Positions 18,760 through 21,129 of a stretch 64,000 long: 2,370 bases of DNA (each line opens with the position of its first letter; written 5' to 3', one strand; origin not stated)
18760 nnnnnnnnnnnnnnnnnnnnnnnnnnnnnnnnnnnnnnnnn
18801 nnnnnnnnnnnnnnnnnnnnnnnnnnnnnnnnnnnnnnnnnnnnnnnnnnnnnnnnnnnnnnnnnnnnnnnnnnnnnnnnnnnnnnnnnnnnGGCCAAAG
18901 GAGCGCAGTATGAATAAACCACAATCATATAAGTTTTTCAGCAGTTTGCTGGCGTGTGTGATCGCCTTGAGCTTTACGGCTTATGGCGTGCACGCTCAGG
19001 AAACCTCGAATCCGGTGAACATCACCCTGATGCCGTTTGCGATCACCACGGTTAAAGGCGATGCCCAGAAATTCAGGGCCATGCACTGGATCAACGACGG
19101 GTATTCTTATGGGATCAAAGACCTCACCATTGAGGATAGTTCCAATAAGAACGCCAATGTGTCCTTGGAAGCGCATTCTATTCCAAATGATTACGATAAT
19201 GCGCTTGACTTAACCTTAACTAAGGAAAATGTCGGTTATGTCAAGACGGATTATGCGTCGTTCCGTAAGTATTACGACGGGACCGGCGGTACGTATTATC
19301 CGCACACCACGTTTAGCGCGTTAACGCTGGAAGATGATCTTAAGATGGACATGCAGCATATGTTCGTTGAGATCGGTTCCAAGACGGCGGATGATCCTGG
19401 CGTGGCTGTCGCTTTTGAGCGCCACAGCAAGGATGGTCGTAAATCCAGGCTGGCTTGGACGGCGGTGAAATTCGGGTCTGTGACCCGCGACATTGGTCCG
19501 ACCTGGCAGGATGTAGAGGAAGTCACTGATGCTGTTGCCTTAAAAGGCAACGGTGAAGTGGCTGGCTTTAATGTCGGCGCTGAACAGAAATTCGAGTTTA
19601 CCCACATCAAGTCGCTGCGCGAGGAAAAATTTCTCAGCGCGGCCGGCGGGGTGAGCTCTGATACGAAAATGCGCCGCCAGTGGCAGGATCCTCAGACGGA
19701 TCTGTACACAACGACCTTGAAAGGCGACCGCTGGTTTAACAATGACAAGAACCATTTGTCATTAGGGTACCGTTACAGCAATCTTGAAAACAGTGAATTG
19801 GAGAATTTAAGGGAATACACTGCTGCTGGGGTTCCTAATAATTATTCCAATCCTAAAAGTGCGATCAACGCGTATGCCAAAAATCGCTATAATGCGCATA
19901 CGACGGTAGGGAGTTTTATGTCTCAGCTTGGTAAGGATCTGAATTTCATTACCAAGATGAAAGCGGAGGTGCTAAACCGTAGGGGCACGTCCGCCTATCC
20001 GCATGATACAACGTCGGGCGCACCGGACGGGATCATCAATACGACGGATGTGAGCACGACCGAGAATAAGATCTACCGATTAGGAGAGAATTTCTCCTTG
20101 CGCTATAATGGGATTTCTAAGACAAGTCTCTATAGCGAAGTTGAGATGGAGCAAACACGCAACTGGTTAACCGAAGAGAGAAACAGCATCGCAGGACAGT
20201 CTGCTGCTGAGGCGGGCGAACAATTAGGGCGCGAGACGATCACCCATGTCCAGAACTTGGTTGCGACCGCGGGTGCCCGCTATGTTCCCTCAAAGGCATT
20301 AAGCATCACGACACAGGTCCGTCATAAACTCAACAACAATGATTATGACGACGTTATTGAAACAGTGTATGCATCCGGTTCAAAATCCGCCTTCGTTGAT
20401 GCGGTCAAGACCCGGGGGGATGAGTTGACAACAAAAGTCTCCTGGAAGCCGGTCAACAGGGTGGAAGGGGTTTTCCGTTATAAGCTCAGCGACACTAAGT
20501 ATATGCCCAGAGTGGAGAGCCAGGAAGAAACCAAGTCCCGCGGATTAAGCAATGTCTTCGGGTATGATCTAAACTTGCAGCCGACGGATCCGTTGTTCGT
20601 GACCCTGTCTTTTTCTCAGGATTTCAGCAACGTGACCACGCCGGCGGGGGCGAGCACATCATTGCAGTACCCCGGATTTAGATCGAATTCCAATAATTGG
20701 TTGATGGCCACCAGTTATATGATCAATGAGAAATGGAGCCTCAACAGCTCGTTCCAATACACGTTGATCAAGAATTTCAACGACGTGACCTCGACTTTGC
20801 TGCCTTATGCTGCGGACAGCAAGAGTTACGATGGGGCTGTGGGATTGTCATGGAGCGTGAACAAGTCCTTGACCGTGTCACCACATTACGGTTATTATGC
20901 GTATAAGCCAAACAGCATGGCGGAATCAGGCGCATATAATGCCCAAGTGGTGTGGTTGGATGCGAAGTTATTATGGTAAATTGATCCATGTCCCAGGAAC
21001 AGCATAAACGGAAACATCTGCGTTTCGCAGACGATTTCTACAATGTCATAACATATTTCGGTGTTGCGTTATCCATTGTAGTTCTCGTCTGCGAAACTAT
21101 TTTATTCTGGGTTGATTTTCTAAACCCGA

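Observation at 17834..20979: Porin-cytochrome trans-outer-membrane conduit: monoheme cyt c + 8-heme periplasmic cyt + 689-aa porin, with no extracellular cytochrome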

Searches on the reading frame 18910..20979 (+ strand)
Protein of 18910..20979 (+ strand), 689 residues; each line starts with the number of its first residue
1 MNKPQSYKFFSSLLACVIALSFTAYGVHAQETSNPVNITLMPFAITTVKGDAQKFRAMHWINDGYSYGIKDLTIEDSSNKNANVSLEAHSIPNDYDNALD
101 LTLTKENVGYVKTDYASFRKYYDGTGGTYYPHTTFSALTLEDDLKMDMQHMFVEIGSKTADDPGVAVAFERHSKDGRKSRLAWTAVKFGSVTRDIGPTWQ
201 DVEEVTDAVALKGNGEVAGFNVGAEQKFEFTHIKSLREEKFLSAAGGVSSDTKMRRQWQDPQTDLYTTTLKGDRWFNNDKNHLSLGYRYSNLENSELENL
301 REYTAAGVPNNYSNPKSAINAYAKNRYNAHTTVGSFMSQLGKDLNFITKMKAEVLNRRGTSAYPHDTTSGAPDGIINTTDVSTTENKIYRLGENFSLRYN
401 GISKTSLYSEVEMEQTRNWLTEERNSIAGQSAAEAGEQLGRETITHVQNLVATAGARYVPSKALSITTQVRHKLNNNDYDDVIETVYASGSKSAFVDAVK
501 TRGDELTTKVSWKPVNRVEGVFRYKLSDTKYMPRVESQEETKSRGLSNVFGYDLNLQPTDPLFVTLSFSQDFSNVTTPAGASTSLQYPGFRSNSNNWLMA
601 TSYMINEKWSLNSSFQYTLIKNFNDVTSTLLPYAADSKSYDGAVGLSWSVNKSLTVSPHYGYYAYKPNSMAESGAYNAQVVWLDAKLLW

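Call 5: search_protein_families(library=pfam, proteins=[window:18910-20979:+], max_evalue=0.01)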
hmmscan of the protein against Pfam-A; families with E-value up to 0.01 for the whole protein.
window:18910-20979:+ (689 aa): 1 family
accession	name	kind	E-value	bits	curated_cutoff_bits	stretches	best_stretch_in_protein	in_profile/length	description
PF10677.15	DUF2490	-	0.00046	20.4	29.8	0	596-668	3-65/186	Protein of unknown function (DUF2490)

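Call 6: search_protein_families(library=ncbifam, proteins=[window:18910-20979:+], max_evalue=0.01)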
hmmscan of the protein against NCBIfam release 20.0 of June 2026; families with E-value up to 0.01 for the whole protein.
window:18910-20979:+ (689 aa): 0 families

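Call 7: find_homologous_proteins(query=window:18910-20979:+, max_evalue=0.001)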
Query window:18910-20979:+ (689 aa): 33 proteins with E <= 0.001 among 8000 candidates.
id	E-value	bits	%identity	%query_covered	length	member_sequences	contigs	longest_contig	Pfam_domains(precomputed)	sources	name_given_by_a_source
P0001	0.0e+0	1563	100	100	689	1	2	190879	-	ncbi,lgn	-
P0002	0.0e+0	1120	71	98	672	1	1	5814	-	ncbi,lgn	-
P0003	0.0e+0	1100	69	99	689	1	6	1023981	-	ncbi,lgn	-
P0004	0.0e+0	1093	69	99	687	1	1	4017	-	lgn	-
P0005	6.1e-243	826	54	99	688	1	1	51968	-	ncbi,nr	ncbi:MAG: hypothetical protein Q7K71_02125 [Candidatus Omnitrophota bacterium]|nr:hypothetical prote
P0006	2.0e-233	795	52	99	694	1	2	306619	-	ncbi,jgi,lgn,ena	-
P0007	4.8e-200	684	46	99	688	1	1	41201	-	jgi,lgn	jgi:hypothetical protein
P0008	2.4e-193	662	47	93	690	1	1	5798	-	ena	-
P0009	4.3e-187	642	45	99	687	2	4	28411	-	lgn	-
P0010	3.2e-186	639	45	99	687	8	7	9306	-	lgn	-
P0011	1.5e-182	627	49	93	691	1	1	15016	-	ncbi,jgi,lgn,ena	-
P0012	2.3e-175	603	42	99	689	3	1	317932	-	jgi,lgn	-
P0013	1.1e-171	591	43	95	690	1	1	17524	-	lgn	-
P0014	2.2e-160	553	41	95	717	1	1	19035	-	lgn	-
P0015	2.1e-159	550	41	97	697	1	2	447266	-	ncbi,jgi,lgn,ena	-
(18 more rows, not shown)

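Call 9: find_encoding_contigs(protein=P0001, flank=10000, max_places=3)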
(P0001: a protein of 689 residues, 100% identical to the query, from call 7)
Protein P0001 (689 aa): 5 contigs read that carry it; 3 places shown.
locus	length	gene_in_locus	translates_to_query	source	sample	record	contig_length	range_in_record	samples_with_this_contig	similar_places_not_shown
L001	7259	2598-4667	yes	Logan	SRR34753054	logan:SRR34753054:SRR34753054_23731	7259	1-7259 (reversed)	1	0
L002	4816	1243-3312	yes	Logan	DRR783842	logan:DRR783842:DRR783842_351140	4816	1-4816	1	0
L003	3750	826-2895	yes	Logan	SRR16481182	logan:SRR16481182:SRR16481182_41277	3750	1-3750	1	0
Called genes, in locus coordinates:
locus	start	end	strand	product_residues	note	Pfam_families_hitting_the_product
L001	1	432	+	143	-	?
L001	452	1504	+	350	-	PF05201:GlutR_N, PF01488:Shikimate_DH, PF01408:GFO_IDH_MocA (weak)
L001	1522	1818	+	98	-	-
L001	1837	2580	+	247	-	PF14522:Cytochrome_C7 (faint), PF22678:Cytochrom_c_NrfB-like (faint), PF14537:Cytochrom_c3_2 (faint), PF09699:Paired_CXXCH_1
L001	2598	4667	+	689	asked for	-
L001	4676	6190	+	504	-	PF03264:Cytochrom_NNT, PF14522:Cytochrome_C7 (faint)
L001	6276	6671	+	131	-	PF01814:Hemerythrin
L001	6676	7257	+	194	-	?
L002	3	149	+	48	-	?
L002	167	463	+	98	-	-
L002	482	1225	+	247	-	PF14522:Cytochrome_C7 (faint), PF22678:Cytochrom_c_NrfB-like (faint), PF14537:Cytochrom_c3_2 (faint), PF09699:Paired_CXXCH_1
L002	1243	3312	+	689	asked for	-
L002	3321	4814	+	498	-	?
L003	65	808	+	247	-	PF14522:Cytochrome_C7 (faint), PF22678:Cytochrom_c_NrfB-like (faint), PF14537:Cytochrom_c3_2 (faint), PF09699:Paired_CXXCH_1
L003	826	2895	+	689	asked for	-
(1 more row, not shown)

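Call 11: search_solved_structures(query=A1, max_evalue=10)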
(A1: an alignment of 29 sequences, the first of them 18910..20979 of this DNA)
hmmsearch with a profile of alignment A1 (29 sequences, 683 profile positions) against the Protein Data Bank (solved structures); distinct sequences matched with E-value up to 10: 2.
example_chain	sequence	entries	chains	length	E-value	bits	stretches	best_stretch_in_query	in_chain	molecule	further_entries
2kz9_A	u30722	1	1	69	0.23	12.7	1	207-246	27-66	V-type proton ATPase subunit E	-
3j9t_K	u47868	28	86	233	0.85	10.8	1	207-261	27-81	V-type proton ATPase subunit E | V-ATPase subunit E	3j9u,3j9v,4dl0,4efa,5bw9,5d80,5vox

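Call 26: find_related_loci(query=A2, collection=genome_contigs, flank=10000)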
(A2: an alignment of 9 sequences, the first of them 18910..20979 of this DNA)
Query A2 (689 aa) in genome_contigs; peptide patterns used: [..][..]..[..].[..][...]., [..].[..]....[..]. (x = any residue, [..] = any of these).
131 stretches matched a pattern; 48 encode a relative of the query (tblastn E <= 1e-3); 48 distinct loci.
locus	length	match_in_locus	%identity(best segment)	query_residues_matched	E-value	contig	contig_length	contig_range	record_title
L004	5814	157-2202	70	8-689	0e+0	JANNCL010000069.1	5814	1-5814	MAG: Candidatus Omnitrophota bacterium isolate OTE_78_metabat_191 OTE_78_k141_3725230, whole genome shotgun sequence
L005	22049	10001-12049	69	8-689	0e+0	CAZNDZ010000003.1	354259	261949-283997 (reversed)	MAG TPA_asm: uncultured Planctomycetales bacterium isolate SRP219642_co4_309 genome assembly, contig: NODE_10_length_354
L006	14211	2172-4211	43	10-689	0e+0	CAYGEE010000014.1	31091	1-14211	MAG TPA_asm: uncultured Planctomycetales bacterium isolate ERP113451_co3_410 genome assembly, contig: NODE_984_length_31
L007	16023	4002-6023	44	14-689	0e+0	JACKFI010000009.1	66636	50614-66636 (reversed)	MAG: Candidatus Omnitrophota bacterium isolate HK-STAS-OMNI-1 HK-STAS-OMNI-1_9, whole genome shotgun sequence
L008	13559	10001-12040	42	13-689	0e+0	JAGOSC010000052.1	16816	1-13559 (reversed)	MAG: Candidatus Omnitrophota bacterium isolate Gw_Eff_bin_307 Gw_Eff_7458_length_16816_cov_5.391096, whole genome shotgu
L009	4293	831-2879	44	10-689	0e+0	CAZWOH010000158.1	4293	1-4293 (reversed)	MAG TPA_asm: uncultured Planctomycetales bacterium isolate binchicken_co346_31 genome assembly, contig: NODE_7646_length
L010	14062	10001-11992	43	27-689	3e-175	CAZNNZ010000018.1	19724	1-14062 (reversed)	MAG TPA_asm: uncultured Planctomycetales bacterium isolate SRP278252_co2_854 genome assembly, contig: NODE_5609_length_1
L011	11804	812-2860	40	8-689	6e-165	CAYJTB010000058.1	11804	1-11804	MAG TPA_asm: uncultured bacterium isolate ERP125453_co1_402 genome assembly, contig: NODE_6161_length_11804_cov_9.316282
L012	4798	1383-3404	40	13-689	4e-164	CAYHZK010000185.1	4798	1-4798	MAG TPA_asm: uncultured Planctomycetales bacterium isolate ERP119705_co15_651 genome assembly, contig: NODE_24219_length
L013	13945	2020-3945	39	45-689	2e-147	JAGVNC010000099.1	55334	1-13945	MAG: Candidatus Omnitrophota bacterium isolate DeMMO3_17 c_000000020304, whole genome shotgun sequence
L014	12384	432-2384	39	36-685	2e-147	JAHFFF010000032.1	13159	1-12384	MAG: Candidatus Omnitrophota bacterium isolate nzgw286 NODE_3086_length_13160_cov_5.144643, whole genome shotgun sequenc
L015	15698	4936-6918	36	31-684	5e-135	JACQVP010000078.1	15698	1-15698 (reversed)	MAG: Candidatus Omnitrophota bacterium isolate NC_groundwater_1466_Ag_S-0.65um_60_22 S_p65_S5_coassembly_k141_3506543, w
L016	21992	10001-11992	36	12-684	1e-130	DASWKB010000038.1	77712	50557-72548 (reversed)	MAG TPA_asm: bacterium isolate SMAG_U2911 k141_2780682, whole genome shotgun sequence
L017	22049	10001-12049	44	10-689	1e-178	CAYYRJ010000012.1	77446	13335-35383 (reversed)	MAG TPA_asm: uncultured Planctomycetales bacterium isolate SRP278252_co1_150 genome assembly, contig: NODE_367_length_77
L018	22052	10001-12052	35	8-689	7e-117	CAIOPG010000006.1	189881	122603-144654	MAG: Candidatus Omnitrophica bacterium isolate Umea1p4_bin-199 genome assembly, contig: bin-199:06/20, whole genome shot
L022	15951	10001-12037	32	7-687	5e-96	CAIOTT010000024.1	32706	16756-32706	MAG: Candidatus Omnitrophica bacterium isolate Ki2-D4_bin-0675 genome assembly, contig: bin-0675:24/74, whole genome sho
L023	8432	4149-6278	30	13-689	1e-91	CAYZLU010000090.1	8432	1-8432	MAG TPA_asm: uncultured Planctomycetales bacterium isolate binchicken_co241_372 genome assembly, contig: NODE_8966_lengt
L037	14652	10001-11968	23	13-681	9e-41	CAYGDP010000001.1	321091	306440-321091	MAG TPA_asm: uncultured Verrucomicrobiota bacterium isolate ERP113451_co3_44 genome assembly, contig: NODE_1_length_3210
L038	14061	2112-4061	22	26-682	3e-40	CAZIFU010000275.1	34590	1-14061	MAG TPA_asm: uncultured Verrucomicrobiota bacterium isolate binchicken_co165_100 genome assembly, contig: k141_269893, w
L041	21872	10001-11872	23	46-682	5e-33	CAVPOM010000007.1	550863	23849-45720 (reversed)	MAG: uncultured Verrucomicrobiae bacterium isolate MFD00008.bin.2.151 genome assembly, contig: contig_56463, whole genom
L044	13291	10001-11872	23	46-682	4e-30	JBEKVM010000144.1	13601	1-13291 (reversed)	MAG: Verrucomicrobiota bacterium isolate SPRUCE 604 SPRUCE_604_144, whole genome shotgun sequence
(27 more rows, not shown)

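Call 27: predict_structure(alignment_id=A1)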
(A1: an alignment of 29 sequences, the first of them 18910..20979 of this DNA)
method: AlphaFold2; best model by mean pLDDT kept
length: 689 residues; sequences in the alignment: 29
mean_pLDDT: 86.3   pTM: 0.76
mean pLDDT of the five models: 86.3, 85.7, 84.5, 83.7, 82.9
residues with pLDDT >= 90: 417; 70-90: 175; 50-70: 64; < 50: 33
segments of 3 or more residues with pLDDT < 50: 1-4, 19-32, 246-250, 624-631
pLDDT, mean of each block of 10 residues (from residue 1): 50 60 31 73 95 91 92 84 91 92 91 95 76 68 91 94 92 92 73 81 97 92 97 93 59 85 97 92 97 96 87 84 97 96 94 97 90 89 95 96 95 96 90 77 93 96 95 93 65 69 97 93 96 82 90 94 96 76 57 91 93 95 53 73 95 93 88 88 92
secondary structure, 60 per line:
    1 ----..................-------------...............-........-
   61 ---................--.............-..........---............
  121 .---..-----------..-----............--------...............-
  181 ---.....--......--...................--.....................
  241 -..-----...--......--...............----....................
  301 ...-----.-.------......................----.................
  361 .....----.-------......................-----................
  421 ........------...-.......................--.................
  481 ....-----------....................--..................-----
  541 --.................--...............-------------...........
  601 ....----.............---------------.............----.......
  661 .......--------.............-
elements in order (helices of 4 or more, strands of 3 or more residues): H5-22 E36-50 H52-59 E64-79 E82-91 E96-105 E109-121 E145-156 E165-179 E184-188 E191-196 E199-217 E220-240 E254-259 E262-276 E281-303 E318-339 E344-365 E378-399 E405-428 E439-461 E464-484 E496-515 E518-535 E543-559 E562-576 E590-604 E609-621 E637-649 E654-667 E676-688

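Call 29: search_protein_representatives(alignment_id=A1)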
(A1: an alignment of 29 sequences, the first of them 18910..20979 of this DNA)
Query: 29 sequences, 683 profile positions. Proteins with E-value up to 0.001 (for the whole library): 927; up to 1e-10: 704; up to 1e-30: 417. The best 150 are listed.
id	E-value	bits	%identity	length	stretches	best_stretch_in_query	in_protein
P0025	1.7e-281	951.7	-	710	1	5-683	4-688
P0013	1.4e-277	938.8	-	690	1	5-683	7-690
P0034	1.4e-274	928.9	-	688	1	1-683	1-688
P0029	1.2e-270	915.9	-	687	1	10-683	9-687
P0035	4.9e-265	897.3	-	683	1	7-683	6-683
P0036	5.2e-254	860.9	-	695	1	22-683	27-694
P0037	1.8e-253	859.1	-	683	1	7-683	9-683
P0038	3.8e-253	858.0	-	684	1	2-683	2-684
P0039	8.9e-251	850.2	-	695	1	9-683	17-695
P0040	1.4e-248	842.9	-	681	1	15-680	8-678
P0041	4.1e-244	828.2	-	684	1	10-683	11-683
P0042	4.3e-244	828.1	-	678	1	10-683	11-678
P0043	5.5e-240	814.6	-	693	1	18-683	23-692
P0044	9.2e-239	810.5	-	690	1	1-683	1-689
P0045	1.5e-235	799.9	-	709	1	10-683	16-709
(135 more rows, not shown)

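Call 30: fold_search(model_id=the predicted structure, library=pdb)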
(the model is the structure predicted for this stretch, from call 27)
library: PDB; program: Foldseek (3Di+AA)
matches with E <= 10: 767; with E <= 0.001: 243
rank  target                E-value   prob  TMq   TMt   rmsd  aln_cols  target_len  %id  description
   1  6r2q_B                3.7e-12  1.00  0.63  0.66   7.5       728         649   12  Structure of the Mtr complex (released 2020-04-22)
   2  4epa                  1.2e-10  1.00  0.44  0.47  12.8       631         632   11  The crystal structure of the ferric yersiniabactin uptake receptor FyuA from Yersinia pestis (released 2012-06-20)
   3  6e4v                  2.1e-09  1.00  0.29  0.30  16.0       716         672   11  The Crystal Structure of FhuE from E. coli in complex with its substrate Coprogen (released 2019-04-10)
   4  9ex3_A                2.3e-09  1.00  0.38  0.39  14.8       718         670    9  Ferric-mycobactin receptor (FemA) in complex with dihydroaeruginoic acid (released 2025-02-26)
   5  8s34_A                2.3e-09  1.00  0.37  0.38  14.7       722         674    9  Ferric-mycobactin receptor (FemA) in complex with aeruginic acid (released 2025-02-26)
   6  6bpm_A                3.6e-09  1.00  0.40  0.39  13.2       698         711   12  The crystal structure of the Ferric-Catecholate import receptor Fiu from K12 E. coli: Closed form (C21) (released 2018-11-28)
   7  9a3c_MODEL_1_A        4.8e-09  1.00  0.42  0.39  12.4       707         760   12  Model of E. coli Fiu by in-cell photo-crosslinking MS and deep learning (released 2023-02-24)
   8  6h7f_A                5.1e-09  1.00  0.40  0.41  11.4       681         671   10  Crystal structure of BauA, the Ferric preacinetobactin receptor from Acinetobacter baumannii in complex with Fe3+-Prea (released 2018-10-10)
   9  5fp1                  5.1e-09  1.00  0.40  0.40  12.7       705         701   12  Crystal structure of the siderophore receptor PiuA from Acinetobacter baumannii (released 2016-05-11)
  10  6bpn                  5.8e-09  1.00  0.37  0.39  13.4       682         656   11  The crystal structure of the Ferric-Catecholate import receptor Fiu from E. coli K12: Open form (C2221) (released 2018-11-28)
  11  6z8y_B                6.1e-09  1.00  0.41  0.43  13.0       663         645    8  Copper transporter OprC (released 2021-06-09)
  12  6h7v_A                7.0e-09  1.00  0.40  0.40  12.6       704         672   10  Crystal structure of BauA, the Ferric preacinetobactin receptor from Acinetobacter baumannii (released 2018-10-10)
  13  6h7v_B                7.4e-09  1.00  0.39  0.40  12.0       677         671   11  Crystal structure of BauA, the Ferric preacinetobactin receptor from Acinetobacter baumannii (released 2018-10-10)
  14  6z8r_A                9.8e-09  1.00  0.41  0.43  10.5       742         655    9  Copper transporter OprC (released 2021-06-09)
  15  6z8y_A                1.2e-08  1.00  0.43  0.45  12.6       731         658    8  Copper transporter OprC (released 2021-06-09)
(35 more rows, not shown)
